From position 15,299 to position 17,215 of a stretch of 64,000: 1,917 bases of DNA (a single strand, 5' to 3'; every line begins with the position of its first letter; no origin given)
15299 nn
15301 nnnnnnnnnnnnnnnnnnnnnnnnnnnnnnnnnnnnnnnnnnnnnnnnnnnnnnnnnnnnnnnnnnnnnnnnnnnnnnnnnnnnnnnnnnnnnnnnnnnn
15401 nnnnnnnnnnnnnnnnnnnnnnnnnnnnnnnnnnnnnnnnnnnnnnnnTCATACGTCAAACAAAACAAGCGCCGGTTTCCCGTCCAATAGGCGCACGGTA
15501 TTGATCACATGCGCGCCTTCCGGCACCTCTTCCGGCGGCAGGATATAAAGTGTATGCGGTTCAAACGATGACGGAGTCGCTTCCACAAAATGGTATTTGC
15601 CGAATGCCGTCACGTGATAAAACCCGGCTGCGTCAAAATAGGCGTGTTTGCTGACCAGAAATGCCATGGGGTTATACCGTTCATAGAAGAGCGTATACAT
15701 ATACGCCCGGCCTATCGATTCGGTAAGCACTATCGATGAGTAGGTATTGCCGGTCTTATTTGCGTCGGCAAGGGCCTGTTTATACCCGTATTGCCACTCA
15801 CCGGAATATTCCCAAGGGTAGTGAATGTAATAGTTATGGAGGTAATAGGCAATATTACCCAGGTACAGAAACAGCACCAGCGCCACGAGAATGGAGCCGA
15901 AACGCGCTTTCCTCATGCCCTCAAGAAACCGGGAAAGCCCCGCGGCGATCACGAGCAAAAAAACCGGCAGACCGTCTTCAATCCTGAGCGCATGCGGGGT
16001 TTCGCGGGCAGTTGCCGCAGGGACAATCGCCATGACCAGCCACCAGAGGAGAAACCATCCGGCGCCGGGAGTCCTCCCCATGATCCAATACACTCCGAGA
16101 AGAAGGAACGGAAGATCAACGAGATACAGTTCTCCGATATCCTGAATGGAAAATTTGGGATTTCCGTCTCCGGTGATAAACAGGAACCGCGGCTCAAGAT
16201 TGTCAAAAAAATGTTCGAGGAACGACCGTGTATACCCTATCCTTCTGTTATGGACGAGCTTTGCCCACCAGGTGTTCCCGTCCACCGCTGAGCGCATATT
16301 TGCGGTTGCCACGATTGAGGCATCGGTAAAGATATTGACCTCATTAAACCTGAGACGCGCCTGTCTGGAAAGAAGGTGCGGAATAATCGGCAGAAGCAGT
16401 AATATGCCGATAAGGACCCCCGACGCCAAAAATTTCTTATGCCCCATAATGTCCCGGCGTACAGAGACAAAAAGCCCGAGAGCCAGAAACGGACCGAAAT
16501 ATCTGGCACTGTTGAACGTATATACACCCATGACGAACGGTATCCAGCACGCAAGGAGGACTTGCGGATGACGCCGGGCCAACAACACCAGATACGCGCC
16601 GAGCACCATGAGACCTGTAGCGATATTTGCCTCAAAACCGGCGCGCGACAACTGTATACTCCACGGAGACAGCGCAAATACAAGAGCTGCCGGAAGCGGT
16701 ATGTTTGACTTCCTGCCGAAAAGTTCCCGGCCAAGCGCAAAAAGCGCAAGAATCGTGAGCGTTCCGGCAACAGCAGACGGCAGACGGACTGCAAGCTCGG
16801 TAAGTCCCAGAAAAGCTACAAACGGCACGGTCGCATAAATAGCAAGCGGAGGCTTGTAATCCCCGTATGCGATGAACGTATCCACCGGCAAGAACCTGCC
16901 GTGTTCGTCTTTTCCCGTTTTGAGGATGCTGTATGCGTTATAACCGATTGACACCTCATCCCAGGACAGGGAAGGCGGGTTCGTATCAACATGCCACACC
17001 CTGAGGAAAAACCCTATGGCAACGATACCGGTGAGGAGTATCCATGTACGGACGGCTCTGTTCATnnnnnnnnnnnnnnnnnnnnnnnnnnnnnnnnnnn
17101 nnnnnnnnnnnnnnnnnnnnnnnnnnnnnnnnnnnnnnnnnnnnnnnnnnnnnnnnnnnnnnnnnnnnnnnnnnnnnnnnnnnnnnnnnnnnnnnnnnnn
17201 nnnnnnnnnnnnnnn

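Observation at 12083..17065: Near-tandem triplet of GT39/PMT_2-like genes, plus a fourth on the opposite strand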

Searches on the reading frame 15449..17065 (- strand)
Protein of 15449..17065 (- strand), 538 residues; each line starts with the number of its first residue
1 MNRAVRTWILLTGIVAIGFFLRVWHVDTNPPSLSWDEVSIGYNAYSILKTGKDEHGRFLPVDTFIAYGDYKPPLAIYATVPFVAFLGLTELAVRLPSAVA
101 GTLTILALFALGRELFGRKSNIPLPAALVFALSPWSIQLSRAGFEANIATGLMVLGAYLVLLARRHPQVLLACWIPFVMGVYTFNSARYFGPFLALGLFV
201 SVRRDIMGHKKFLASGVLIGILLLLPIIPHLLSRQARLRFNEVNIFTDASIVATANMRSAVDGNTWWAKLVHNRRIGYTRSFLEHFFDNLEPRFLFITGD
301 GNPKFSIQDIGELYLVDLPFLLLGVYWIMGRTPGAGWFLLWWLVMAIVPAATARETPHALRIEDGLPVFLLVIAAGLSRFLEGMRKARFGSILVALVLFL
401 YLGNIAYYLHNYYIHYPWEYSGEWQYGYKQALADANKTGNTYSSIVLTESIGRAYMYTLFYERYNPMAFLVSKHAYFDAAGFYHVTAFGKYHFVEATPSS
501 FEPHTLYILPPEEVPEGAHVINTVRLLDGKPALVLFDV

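Call 5: search_protein_families(library=pfam, proteins=[window:15449-17065:-], max_evalue=0.01)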
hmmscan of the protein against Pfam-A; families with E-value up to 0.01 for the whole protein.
window:15449-17065:- (538 aa): 1 family
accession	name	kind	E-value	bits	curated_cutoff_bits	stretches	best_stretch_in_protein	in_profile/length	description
PF13231.12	PMT_2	-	9.4e-09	36.1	26.1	1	71-228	2-158/160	Dolichyl-phosphate-mannose-protein mannosyltransferase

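Call 11: search_protein_families(library=ncbifam, proteins=[window:15449-17065:-], max_evalue=0.01)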
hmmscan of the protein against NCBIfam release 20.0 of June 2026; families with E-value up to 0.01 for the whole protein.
window:15449-17065:- (538 aa): 2 families
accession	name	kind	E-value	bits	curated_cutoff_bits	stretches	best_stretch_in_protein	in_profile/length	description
TIGR03663.1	TIGR03663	subfamily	2.5e-05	23.5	126.25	1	12-142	5-119/435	flippase activity-associated protein Agl23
NF047765.1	LIC_13387_fam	subfamily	0.0057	16.3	33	1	143-201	59-122/131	LIC_13387 family protein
